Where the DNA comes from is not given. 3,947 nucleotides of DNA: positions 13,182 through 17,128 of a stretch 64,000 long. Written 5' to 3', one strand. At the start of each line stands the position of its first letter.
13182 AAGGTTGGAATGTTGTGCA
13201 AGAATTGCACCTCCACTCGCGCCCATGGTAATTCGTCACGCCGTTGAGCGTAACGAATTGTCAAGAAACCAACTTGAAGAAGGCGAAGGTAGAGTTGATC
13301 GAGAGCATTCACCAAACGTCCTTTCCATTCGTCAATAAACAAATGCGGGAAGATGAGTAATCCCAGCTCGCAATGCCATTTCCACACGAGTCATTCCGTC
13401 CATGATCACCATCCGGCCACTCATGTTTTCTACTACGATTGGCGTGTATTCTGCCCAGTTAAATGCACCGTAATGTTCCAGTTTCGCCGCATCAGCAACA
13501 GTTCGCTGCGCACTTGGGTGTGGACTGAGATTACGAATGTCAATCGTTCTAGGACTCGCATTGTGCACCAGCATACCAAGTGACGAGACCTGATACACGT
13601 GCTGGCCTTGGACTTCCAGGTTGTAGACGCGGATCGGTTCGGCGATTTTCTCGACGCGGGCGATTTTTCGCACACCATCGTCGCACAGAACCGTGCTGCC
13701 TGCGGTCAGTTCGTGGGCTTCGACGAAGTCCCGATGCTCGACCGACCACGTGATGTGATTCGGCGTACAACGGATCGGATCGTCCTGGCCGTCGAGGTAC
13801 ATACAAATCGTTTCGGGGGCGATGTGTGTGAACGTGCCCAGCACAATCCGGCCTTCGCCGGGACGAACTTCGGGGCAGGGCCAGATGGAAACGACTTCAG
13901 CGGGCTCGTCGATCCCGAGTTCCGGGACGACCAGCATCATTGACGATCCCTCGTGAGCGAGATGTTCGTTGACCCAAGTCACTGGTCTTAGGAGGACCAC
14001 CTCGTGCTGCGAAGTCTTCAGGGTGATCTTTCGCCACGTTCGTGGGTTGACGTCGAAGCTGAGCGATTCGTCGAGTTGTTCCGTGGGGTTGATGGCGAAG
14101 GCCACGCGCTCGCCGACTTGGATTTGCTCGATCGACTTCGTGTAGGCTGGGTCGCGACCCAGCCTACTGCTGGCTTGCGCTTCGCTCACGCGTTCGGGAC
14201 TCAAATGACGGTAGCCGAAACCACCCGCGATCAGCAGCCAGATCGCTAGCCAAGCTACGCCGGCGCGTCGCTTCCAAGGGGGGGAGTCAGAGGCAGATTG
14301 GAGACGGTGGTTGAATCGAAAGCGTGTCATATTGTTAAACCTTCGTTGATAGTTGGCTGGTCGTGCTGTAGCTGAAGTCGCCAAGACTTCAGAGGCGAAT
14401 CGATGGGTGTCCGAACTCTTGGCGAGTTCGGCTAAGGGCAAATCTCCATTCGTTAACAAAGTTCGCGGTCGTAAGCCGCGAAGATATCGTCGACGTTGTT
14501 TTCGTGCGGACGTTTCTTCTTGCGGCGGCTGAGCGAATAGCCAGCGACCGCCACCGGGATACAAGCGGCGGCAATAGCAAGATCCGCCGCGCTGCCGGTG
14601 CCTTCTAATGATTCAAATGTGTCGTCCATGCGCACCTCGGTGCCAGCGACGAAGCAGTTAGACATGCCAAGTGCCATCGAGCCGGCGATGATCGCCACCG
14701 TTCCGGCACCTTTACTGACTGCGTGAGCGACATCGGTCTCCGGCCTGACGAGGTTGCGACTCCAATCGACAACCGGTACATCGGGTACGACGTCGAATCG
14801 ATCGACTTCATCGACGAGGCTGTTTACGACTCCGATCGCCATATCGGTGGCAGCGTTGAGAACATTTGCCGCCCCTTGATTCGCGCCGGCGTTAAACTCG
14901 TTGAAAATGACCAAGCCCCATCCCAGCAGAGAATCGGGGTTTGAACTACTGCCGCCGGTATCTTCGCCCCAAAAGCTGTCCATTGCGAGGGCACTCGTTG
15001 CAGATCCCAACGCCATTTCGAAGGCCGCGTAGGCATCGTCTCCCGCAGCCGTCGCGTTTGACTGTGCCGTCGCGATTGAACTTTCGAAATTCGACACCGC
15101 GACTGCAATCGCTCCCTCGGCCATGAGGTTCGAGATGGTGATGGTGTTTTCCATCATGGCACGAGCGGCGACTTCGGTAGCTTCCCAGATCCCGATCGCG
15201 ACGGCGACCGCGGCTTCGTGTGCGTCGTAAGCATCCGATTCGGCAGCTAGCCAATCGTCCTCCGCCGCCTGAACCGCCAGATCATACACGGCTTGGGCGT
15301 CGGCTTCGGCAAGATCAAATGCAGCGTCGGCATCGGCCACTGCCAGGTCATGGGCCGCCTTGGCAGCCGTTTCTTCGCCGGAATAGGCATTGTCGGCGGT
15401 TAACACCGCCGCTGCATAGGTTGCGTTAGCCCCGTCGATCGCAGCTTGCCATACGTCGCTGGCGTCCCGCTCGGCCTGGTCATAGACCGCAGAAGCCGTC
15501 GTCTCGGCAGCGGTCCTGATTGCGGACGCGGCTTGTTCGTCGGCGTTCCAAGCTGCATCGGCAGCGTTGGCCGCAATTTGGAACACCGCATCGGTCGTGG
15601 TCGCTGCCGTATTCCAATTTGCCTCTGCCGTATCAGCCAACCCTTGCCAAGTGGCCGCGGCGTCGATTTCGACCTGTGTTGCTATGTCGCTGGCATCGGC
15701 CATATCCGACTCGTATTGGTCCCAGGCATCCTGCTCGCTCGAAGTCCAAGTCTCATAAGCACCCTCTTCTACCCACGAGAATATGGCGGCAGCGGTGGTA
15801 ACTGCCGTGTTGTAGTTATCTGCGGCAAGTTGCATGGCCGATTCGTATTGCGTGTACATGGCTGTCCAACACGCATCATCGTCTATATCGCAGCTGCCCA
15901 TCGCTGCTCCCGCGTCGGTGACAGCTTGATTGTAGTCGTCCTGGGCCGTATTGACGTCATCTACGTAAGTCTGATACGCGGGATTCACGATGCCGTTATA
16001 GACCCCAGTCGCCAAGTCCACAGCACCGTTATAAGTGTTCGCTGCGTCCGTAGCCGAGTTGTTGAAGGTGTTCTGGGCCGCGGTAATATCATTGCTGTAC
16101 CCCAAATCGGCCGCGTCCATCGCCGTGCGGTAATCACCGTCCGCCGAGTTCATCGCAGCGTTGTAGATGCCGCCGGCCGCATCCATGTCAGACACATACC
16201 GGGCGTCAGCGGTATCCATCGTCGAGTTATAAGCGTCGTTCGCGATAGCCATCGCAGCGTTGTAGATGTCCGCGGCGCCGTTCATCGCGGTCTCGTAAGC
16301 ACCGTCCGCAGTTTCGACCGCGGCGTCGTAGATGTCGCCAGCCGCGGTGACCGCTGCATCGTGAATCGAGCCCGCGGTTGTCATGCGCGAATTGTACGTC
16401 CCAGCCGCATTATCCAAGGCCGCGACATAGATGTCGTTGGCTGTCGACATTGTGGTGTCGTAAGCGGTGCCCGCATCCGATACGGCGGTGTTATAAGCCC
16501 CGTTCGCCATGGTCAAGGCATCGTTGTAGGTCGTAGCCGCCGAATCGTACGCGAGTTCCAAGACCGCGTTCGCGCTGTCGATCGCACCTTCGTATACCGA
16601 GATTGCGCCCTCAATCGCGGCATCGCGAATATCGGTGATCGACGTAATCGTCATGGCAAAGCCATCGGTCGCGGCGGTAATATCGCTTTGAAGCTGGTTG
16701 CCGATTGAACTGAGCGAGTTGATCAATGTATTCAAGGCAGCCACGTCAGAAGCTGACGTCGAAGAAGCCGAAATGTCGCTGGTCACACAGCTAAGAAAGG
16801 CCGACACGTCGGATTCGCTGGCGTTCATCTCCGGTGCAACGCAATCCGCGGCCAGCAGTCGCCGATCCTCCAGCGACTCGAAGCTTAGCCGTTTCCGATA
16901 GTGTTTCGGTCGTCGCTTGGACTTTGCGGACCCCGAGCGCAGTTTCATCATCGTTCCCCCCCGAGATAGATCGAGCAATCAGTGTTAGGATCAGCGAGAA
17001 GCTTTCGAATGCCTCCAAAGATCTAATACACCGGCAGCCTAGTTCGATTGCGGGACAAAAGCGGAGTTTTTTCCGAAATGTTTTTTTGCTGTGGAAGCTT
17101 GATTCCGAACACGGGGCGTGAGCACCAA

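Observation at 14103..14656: Hint domain split between two ORFs at a two-TM-helix insertion (natural split, frameshift, or membrane-embedded Hint?)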

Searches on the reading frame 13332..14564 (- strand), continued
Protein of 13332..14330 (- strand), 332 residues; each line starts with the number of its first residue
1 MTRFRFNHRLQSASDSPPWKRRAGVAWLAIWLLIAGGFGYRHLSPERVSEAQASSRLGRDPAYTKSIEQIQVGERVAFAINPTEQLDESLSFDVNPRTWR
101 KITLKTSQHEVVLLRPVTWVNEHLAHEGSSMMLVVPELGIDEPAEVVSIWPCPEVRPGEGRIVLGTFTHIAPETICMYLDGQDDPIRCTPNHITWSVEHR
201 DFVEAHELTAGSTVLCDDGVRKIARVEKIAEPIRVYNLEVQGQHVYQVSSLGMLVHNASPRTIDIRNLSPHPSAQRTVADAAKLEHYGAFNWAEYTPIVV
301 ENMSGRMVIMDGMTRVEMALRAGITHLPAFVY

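Call 32: find_encoding_contigs(protein=P0002, flank=5000, max_places=2)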
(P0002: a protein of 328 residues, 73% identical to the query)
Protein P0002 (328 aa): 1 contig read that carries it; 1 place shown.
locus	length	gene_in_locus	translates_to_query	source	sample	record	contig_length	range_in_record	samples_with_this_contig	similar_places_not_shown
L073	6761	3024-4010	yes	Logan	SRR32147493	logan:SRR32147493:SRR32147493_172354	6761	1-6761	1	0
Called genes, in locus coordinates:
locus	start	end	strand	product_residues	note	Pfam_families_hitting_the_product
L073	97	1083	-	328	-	-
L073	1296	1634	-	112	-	PF07638:Sigma70_ECF, PF08281:Sigma70_r4_2 (weak)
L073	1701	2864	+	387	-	-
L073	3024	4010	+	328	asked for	PF07591:PT-HINT (weak)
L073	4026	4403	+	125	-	-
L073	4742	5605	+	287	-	PF13428:TPR_14 (faint), PF17874:TPR_MalT, PF00515:TPR_1 (faint), PF07719:TPR_2 (faint), PF07721:TPR_4 (faint), PF13176:TPR_7 (faint), PF13424:TPR_12, PF17874:TPR_MalT (weak), +3 more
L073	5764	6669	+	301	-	-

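Call 33: find_encoding_contigs(protein=P0016, flank=5000, max_places=2)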
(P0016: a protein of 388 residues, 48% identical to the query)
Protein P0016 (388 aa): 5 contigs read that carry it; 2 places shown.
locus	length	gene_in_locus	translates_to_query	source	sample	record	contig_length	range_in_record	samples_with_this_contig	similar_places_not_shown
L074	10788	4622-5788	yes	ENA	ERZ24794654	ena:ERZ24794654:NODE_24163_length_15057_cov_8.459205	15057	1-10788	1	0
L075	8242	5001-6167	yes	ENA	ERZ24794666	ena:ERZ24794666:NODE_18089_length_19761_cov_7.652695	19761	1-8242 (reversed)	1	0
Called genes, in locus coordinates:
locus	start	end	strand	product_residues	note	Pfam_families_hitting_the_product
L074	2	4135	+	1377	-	?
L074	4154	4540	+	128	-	-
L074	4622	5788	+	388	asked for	PF07591:PT-HINT (weak)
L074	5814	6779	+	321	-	PF07719:TPR_2 (faint), PF13646:HEAT_2 (faint), PF00515:TPR_1 (faint), PF13424:TPR_12 (faint), PF13181:TPR_8 (faint), PF13414:TPR_11 (faint), PF13432:TPR_16 (weak)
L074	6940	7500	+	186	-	PF13646:HEAT_2 (faint)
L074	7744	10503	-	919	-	PF13624:SurA_N_3 (weak)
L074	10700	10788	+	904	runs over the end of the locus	PF01751:Toprim, PF01131:Topoisom_bac, PF13368:Toprim_C_rpt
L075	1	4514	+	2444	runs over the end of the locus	PF17803:Cadherin_4, PF17892:Cadherin_5, PF17963:Big_9, PF05593:RHS_repeat, PF25023:TEN_YD-shell (weak), PF05593:RHS_repeat, PF05593:RHS_repeat, PF07591:PT-HINT, +3 more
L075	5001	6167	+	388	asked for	PF07591:PT-HINT (weak)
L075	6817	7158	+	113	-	PF00515:TPR_1 (faint), PF07719:TPR_2 (faint), PF13424:TPR_12 (faint), PF13431:TPR_17 (faint), PF13414:TPR_11 (faint), PF13181:TPR_8 (weak), PF13432:TPR_16 (weak)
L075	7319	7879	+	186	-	PF13646:HEAT_2 (faint)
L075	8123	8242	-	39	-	?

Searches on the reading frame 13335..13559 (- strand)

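Call 46: search_protein_families(library=pfam, proteins=[window:13335-13559:-], max_evalue=10)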
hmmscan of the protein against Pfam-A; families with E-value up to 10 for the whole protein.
seq(75 aa): 1 family
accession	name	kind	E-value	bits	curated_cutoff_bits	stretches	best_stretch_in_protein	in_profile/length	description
PF15631.11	Imm-NTF2-2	-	0.19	12.3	26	1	20-66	4-48/68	NTF2 fold immunity protein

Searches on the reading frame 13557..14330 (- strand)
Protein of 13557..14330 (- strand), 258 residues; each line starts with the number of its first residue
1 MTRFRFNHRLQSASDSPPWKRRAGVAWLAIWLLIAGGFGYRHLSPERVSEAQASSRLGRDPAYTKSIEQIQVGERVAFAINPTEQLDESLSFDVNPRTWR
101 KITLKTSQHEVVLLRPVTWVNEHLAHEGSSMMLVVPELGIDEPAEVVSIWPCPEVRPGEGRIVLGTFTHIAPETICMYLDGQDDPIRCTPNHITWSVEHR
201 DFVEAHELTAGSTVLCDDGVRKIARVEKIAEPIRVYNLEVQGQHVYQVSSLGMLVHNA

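Call 85: search_protein_representatives(protein=window:13557-14330:-)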
Query: 258 residues. Proteins with E-value up to 0.001 (for the whole library): 4564; up to 1e-10: 2800; up to 1e-30: 348. The best 150 are listed.
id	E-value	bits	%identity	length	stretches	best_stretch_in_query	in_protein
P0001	3.6e-130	449.6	88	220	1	1-220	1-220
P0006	5.0e-106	370.5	67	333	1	2-258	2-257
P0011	1.3e-83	297.0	56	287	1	15-258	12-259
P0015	1.8e-74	267.1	80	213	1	113-258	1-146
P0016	5.7e-62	226.1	49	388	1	23-258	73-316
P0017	7.5e-62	225.7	47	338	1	8-258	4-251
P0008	3.2e-61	223.6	79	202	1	131-257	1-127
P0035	4.4e-61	223.2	38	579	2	43-257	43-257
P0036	2.9e-57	210.7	46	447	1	22-258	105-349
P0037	9.3e-57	209.0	47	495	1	25-257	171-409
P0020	8.8e-52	192.7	49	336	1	59-258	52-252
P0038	3.8e-51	190.6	47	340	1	23-258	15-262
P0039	3.9e-50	187.3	60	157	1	30-181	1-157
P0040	1.7e-49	185.2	57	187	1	110-257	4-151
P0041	1.1e-47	179.3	43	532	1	23-257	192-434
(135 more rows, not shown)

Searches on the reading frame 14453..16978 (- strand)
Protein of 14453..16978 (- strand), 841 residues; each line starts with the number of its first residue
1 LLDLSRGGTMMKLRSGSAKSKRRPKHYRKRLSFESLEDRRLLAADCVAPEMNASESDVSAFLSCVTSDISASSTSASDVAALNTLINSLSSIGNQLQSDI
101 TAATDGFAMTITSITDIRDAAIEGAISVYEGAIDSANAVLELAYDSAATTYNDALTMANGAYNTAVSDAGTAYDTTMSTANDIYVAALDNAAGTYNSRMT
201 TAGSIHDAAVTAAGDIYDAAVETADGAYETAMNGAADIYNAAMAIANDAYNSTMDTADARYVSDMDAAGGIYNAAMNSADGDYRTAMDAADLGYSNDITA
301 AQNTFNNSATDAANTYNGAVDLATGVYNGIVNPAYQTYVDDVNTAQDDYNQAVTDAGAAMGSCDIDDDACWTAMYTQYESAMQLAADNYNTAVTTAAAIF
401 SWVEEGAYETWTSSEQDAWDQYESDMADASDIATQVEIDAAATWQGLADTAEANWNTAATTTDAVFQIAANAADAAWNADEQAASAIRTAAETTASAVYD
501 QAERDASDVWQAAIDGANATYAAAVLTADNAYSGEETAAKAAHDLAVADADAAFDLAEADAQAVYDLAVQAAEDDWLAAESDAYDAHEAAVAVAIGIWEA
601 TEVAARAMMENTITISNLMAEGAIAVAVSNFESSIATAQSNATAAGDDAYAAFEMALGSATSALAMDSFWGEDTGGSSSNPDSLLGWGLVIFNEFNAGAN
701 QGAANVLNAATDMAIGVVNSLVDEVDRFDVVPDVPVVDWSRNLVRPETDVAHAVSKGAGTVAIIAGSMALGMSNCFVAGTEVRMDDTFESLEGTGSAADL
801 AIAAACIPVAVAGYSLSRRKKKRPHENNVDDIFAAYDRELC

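Call 3: search_protein_families(library=pfam, proteins=[window:14453-16978:-], max_evalue=1)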
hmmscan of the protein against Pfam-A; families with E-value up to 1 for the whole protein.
window:14453-16978:- (841 aa): 2 families
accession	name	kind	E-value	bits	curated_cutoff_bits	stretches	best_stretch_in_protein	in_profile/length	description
PF07595.18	Planc_extracel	-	3e-06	27.1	25.5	1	28-45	2-19/20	Planctomycete extracellular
PF00103.25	Hormone_1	-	0.31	11.2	22.7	0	357-396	12-51/215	Somatotropin hormone family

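Call 4: search_protein_families(library=ncbifam, proteins=[window:14453-16978:-], max_evalue=1)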
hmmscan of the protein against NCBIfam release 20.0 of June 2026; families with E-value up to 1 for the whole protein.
window:14453-16978:- (841 aa): 1 family
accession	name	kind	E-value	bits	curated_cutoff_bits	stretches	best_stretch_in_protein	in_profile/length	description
NF041706.1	2OG_matur_YhhC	equivalog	0.37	10.4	150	1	393-457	18-80/182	cyclophane-containing peptide 2OG-Fe(II) oxygenase YhhC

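Call 58: find_homologous_proteins(query=window:14453-16951:-)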
Query window:14453-16951:- (832 aa): 1 proteins with E <= 0.001 among 8000 candidates.
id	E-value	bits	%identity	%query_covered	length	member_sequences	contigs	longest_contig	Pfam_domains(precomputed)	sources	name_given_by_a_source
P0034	1.7e-91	326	51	48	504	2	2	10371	-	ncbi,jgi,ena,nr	ncbi:MAG TPA: hypothetical protein P5307_01150 [Pirellulaceae bacterium]|nr:hypothetical protein [Pi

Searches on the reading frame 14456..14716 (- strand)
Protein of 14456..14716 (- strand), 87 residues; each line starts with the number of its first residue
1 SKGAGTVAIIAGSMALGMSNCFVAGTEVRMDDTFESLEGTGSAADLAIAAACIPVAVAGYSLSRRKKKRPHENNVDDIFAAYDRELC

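Call 93: search_protein_families(library=pfam, proteins=[window:14456-14716:-], max_evalue=10)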
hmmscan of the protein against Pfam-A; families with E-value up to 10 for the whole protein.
seq(87 aa): 1 family
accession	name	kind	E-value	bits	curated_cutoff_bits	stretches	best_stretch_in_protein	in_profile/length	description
PF25193.1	DPC1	-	0.23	12.6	27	1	8-33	9-34/65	Diatom pyrenoid component 1 motif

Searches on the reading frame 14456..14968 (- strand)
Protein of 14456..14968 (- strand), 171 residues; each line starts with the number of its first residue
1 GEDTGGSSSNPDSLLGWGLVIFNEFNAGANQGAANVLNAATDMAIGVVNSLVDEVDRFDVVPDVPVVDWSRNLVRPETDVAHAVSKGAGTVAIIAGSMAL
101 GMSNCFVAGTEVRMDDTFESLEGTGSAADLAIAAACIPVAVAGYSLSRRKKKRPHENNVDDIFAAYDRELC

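Call 43: find_homologous_proteins(query=window:14456-14968:-)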
Query seq(171 aa): 558 candidates shared short words with the query, none scored E <= 0.001.
